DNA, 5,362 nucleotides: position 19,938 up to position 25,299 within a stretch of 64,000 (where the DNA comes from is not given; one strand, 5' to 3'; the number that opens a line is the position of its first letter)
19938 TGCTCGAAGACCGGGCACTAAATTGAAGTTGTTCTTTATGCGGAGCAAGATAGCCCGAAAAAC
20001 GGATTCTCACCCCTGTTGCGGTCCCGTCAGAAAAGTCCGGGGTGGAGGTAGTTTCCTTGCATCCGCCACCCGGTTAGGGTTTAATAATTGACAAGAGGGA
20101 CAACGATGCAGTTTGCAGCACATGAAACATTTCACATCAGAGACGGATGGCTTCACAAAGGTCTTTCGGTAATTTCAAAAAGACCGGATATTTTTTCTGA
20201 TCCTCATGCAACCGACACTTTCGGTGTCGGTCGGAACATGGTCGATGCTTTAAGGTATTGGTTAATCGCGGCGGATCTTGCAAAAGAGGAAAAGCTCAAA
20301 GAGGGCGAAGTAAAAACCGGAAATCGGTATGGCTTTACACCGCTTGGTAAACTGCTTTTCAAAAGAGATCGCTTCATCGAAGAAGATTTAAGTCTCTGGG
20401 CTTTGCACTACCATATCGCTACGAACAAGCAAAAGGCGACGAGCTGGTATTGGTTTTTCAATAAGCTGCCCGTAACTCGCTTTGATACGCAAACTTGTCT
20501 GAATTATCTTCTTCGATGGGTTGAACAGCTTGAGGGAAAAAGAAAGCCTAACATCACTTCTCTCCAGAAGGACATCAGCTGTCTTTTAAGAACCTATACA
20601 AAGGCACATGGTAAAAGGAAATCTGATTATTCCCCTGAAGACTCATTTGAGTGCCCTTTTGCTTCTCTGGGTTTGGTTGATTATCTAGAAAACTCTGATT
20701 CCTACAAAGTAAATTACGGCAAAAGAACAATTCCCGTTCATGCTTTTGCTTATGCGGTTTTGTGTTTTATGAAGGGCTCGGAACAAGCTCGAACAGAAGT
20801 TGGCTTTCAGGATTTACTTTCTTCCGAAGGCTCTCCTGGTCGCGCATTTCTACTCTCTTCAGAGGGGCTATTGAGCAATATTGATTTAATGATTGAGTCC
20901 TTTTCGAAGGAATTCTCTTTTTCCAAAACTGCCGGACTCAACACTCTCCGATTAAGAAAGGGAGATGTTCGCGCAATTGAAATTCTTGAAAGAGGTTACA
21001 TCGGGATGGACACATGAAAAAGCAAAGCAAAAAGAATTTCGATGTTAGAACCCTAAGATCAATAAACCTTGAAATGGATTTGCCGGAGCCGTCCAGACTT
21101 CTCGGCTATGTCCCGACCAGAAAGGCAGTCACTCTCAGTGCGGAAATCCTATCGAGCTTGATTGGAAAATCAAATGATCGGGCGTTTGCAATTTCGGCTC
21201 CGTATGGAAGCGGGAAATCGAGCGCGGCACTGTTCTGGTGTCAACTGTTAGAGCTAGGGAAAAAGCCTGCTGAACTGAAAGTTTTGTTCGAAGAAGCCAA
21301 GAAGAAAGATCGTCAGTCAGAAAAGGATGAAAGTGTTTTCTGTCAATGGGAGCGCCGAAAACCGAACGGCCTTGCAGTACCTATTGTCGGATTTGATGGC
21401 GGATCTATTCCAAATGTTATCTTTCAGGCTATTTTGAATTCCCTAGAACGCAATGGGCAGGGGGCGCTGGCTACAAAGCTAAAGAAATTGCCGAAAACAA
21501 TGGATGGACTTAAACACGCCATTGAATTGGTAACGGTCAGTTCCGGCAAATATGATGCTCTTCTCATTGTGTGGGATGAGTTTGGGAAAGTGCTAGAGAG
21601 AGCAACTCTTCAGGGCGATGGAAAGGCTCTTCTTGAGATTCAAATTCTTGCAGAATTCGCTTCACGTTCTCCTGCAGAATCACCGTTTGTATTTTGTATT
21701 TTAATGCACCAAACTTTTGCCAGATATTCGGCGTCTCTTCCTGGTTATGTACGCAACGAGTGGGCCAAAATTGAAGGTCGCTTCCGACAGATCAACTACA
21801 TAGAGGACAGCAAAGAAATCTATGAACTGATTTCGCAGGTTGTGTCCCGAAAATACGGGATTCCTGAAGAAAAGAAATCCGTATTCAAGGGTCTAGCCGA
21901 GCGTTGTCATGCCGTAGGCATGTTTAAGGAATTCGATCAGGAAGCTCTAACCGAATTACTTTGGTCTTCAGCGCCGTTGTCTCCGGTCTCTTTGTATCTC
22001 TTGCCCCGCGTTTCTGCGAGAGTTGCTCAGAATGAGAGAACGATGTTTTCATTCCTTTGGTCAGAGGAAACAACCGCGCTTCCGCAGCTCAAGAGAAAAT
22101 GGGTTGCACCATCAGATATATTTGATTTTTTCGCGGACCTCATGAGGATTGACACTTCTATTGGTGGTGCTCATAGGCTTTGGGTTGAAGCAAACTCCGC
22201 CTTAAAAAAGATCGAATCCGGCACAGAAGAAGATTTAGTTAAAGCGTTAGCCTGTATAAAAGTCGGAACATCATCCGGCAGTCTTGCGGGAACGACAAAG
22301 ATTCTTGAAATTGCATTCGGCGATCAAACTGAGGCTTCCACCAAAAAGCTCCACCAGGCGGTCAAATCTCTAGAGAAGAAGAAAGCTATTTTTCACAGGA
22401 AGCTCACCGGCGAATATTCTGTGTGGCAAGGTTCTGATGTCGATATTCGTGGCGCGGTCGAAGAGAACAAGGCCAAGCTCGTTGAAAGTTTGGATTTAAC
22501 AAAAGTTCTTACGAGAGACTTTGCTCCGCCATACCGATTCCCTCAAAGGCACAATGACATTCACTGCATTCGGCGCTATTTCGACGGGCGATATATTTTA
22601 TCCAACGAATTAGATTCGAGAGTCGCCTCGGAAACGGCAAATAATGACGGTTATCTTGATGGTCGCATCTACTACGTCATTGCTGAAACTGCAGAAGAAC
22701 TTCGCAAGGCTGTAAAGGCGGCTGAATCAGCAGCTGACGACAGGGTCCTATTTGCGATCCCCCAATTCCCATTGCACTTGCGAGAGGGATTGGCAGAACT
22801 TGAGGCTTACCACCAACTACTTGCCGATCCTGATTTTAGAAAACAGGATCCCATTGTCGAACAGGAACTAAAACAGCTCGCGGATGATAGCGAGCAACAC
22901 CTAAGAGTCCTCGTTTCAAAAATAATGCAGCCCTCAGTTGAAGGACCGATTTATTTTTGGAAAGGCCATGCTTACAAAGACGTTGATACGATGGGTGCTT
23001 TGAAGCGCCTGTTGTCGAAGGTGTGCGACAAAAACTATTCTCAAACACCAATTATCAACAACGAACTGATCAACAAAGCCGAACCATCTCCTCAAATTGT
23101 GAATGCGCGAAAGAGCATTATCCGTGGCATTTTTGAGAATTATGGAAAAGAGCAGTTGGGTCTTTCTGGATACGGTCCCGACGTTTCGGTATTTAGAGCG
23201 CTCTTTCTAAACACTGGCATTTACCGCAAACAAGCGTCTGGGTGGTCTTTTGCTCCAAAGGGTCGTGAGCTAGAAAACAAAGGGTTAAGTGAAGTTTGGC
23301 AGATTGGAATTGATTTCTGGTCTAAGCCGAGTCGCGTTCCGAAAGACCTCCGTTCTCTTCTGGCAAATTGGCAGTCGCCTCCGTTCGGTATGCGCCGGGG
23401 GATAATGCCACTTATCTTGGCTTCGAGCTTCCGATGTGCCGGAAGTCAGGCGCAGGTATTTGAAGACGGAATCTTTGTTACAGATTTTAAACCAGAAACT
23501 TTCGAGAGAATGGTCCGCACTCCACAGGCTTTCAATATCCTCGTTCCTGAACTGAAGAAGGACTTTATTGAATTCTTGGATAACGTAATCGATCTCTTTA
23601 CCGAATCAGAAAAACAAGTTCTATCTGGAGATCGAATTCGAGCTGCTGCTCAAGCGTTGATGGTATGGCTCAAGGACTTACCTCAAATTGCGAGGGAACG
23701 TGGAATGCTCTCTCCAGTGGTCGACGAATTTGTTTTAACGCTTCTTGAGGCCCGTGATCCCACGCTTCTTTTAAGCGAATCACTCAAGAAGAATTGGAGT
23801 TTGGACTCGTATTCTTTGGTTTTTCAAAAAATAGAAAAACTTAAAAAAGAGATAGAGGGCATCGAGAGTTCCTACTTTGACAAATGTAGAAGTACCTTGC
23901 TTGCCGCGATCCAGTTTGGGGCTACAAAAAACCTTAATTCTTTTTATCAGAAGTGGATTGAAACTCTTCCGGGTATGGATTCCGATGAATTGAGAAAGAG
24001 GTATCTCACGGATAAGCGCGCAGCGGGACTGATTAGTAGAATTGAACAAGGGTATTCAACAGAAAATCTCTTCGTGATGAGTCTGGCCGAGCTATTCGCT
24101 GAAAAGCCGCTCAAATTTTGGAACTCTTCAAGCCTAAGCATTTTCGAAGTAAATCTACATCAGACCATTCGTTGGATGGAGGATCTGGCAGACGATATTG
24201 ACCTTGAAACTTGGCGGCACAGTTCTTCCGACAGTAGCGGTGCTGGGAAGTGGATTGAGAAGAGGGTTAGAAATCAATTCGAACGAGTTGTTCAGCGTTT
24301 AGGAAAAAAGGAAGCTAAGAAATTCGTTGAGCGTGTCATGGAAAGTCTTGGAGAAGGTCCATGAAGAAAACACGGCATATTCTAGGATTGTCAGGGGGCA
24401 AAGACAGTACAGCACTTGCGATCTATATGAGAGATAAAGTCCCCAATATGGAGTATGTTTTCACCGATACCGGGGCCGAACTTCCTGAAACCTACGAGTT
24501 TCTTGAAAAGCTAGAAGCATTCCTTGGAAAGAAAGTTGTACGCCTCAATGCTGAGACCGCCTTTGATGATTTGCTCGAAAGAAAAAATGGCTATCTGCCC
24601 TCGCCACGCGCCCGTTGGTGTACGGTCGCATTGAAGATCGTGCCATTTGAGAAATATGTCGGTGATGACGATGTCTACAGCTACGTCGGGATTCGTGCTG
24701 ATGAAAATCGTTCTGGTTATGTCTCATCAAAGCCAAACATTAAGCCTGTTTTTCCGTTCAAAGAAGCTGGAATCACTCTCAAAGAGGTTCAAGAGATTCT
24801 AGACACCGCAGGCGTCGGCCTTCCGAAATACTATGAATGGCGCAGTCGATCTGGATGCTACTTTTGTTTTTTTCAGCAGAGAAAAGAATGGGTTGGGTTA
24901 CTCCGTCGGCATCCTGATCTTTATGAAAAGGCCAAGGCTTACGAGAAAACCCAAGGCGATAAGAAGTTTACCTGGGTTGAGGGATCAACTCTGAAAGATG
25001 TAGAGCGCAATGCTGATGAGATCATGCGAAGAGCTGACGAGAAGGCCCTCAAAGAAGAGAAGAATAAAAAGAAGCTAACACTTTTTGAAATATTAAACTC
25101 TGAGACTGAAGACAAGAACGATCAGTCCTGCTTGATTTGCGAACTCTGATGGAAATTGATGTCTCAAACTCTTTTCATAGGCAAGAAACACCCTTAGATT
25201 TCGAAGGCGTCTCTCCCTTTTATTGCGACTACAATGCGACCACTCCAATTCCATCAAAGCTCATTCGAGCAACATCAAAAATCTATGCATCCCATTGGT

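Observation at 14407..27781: Complete Ssp-type DNA phosphorothioation module facing a PLD / DEAH-helicase / GHKL-ATPase restriction operon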

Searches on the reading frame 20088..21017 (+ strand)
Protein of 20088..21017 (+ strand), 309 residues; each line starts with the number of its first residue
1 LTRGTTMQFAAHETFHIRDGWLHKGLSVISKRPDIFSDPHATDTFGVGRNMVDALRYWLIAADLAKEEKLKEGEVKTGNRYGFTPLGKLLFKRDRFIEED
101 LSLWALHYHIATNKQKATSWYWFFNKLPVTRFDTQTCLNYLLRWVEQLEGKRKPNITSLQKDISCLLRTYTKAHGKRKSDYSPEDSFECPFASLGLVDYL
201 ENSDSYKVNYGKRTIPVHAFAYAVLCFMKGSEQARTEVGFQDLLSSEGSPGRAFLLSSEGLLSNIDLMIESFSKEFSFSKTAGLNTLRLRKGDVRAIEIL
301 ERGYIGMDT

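Call 4: search_protein_families(library=padloc, proteins=[window:20088-21017:+])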
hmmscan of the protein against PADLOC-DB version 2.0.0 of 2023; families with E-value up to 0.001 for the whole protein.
window:20088-21017:+ (309 aa): 10 families
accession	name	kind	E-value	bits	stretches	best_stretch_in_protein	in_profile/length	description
PDLC02768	SspB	-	8.3e-73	243.3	1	8-304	2-295/295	SspB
PDLC02769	SspB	-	1.8e-70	235.5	1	7-287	1-277/282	SspB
PDLC02762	SspB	-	7.8e-68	226.9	1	7-266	1-254/293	SspB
PDLC02766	SspB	-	7.4e-55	184.3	1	7-288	1-281/285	SspB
PDLC02760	SspB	-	3e-45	152.9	1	7-287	2-268/269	SspB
PDLC02764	SspB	-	6e-33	112.4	1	9-294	1-275/276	SspB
PDLC02765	SspB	-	1.5e-32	111.8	1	7-291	2-287/292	SspB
PDLC02763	SspB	-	8.2e-21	72.9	1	7-284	5-259/279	SspB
PDLC02761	SspB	-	1e-10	39.4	1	98-286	119-317/340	SspB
PDLC02767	SspB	-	4.7e-05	21.2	1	7-262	6-269/295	SspB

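Call 5: search_protein_families(library=pfam, proteins=[window:20088-21017:+], max_evalue=0.01)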
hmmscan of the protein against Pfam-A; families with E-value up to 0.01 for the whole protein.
window:20088-21017:+ (309 aa): 1 family
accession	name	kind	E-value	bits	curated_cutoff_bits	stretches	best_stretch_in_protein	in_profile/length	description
PF13182.11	DUF4007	-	3.8e-79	266.2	27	1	9-304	1-288/288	Protein of unknown function (DUF4007)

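Call 6: search_protein_families(library=ncbifam, proteins=[window:20088-21017:+], max_evalue=0.01)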
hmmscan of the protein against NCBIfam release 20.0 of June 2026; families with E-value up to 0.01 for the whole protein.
window:20088-21017:+ (309 aa): 0 families

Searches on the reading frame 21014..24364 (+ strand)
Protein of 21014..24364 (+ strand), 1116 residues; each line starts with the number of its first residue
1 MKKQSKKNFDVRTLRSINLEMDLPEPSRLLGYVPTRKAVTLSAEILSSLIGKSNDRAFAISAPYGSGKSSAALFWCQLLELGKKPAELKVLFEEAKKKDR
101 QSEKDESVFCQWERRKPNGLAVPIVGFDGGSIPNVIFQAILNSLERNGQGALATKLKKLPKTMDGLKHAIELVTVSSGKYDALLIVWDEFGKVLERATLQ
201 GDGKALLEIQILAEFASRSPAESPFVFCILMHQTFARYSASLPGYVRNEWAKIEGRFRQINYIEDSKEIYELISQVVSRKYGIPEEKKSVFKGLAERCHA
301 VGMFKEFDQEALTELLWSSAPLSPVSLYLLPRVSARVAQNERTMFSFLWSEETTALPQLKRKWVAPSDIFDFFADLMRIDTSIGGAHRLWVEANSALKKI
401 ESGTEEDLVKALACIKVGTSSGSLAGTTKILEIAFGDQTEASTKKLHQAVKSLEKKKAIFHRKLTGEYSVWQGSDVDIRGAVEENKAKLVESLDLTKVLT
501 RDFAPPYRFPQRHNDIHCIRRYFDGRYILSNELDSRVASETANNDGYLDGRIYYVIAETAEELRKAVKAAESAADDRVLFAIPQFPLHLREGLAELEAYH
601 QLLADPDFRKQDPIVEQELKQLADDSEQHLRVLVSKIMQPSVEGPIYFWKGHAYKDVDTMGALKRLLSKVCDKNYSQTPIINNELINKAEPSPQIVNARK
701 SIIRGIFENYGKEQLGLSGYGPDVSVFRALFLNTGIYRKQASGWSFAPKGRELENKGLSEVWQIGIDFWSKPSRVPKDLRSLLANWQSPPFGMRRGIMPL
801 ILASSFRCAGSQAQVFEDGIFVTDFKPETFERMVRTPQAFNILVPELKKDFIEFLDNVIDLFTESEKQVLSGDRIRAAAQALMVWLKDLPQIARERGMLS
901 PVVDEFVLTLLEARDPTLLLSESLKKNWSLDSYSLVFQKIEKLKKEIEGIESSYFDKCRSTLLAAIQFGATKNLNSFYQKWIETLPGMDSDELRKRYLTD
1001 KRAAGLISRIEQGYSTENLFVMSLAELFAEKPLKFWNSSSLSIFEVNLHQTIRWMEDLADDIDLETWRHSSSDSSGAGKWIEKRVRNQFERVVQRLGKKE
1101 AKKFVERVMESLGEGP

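Call 4: search_protein_families(library=padloc, proteins=[window:21014-24364:+])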
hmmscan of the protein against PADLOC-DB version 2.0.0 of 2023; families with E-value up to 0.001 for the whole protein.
window:21014-24364:+ (1116 aa): 13 families
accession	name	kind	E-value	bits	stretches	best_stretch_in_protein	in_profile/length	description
PDLC02779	SspC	-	1.4e-165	550.8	1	14-1058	6-1051/1054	SspC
PDLC02781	SspC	-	2.3e-145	484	1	15-1059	2-1056/1104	SspC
PDLC02780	SspC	-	1.3e-132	441.9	1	11-1051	9-1016/1045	SspC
PDLC02775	SspC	-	7.2e-130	432.5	1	13-1059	13-1060/1064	SspC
PDLC02778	SspC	-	1.2e-116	388.7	1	14-1051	2-1040/1053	SspC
PDLC02774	SspC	-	1.8e-86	288.9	1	15-925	3-897/1065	SspC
PDLC02776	SspC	-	2e-86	288.7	1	179-1060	118-990/1039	SspC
PDLC02777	SspC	-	3.4e-85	285.1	1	14-1050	1-1035/1097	SspC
PDLC02478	BrxC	-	4.2e-75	251.1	1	10-842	7-852/1108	BrxC-PglY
PDLC02770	SspC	-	1.1e-68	230.3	1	45-952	38-942/1047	SspC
PDLC02773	SspC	-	4.9e-57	191.6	1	180-926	148-881/1011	SspC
PDLC02772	SspC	-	2.2e-42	143.1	1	51-868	47-888/1123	SspC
PDLC02771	SspC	-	2.9e-39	133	2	387-745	469-819/828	SspC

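Call 5: search_protein_families(library=pfam, proteins=[window:21014-24364:+], max_evalue=0.01)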
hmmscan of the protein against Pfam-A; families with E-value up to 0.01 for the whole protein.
window:21014-24364:+ (1116 aa): 0 families

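Call 6: search_protein_families(library=ncbifam, proteins=[window:21014-24364:+], max_evalue=0.01)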
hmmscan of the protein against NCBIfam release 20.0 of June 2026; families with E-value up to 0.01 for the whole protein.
window:21014-24364:+ (1116 aa): 0 families

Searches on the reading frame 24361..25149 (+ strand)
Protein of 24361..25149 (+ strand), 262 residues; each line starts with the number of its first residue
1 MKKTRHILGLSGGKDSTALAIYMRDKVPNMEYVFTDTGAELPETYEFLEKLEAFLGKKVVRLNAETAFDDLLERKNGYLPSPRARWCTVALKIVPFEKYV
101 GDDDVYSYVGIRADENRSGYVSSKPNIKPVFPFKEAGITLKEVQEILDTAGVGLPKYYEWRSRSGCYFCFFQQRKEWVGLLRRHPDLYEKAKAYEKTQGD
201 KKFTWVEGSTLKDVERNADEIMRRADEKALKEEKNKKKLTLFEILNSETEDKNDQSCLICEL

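Call 4: search_protein_families(library=padloc, proteins=[window:24361-25149:+])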
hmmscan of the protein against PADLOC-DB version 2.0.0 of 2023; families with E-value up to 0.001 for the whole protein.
window:24361-25149:+ (262 aa): 4 families
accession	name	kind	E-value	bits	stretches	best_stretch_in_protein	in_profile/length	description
PDLC02782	SspD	-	1.4e-110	367.4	1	5-261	1-276/277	SspD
PDLC02510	BrxP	-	4.6e-12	43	1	7-176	136-321/779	BrxP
PDLC02662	DndC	-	3e-05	21.2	0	77-102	119-145/481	DndC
PDLC02661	DndC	-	0.00029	17.9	0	68-102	108-141/468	DndC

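Call 5: search_protein_families(library=pfam, proteins=[window:24361-25149:+], max_evalue=0.01)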
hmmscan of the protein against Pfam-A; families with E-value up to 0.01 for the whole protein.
window:24361-25149:+ (262 aa): 1 family
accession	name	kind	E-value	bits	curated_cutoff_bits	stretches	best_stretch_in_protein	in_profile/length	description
PF01507.26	PAPS_reduct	-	5.7e-12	46.4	22.5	1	7-118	3-115/175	Phosphoadenosine phosphosulfate reductase domain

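Call 6: search_protein_families(library=ncbifam, proteins=[window:24361-25149:+], max_evalue=0.01)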
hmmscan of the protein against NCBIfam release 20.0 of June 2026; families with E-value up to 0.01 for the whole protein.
window:24361-25149:+ (262 aa): 8 families
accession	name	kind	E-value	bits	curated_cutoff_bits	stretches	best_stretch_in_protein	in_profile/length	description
NF010367.0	PRK13795.1-2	equivalog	7.7e-15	54.3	456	1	7-197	246-443/584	hypothetical protein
NF006327.0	PRK08557.1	equivalog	8.4e-15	54.5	366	1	9-197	187-382/415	hypothetical protein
NF006351.0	PRK08576.1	equivalog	1.4e-13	50.3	290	1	5-193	236-424/436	hypothetical protein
NF010368.0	PRK13795.1-3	equivalog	3.7e-12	45.3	588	1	9-201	253-452/635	hypothetical protein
NF010366.0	PRK13795.1-1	equivalog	5.3e-09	34.8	745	1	9-194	272-468/667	hypothetical protein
NF010369.0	PRK13795.1-4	equivalog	8.2e-08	30.9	1086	1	9-193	257-452/633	hypothetical protein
NF002537.0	PRK02090.1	equivalog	3.5e-05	23.5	154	1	7-116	44-154/244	phosphoadenylyl-sulfate reductase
NF000848.1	PRK00074.1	equivalog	0.0015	17.2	400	1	3-72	213-285/512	glutamine-hydrolyzing GMP synthase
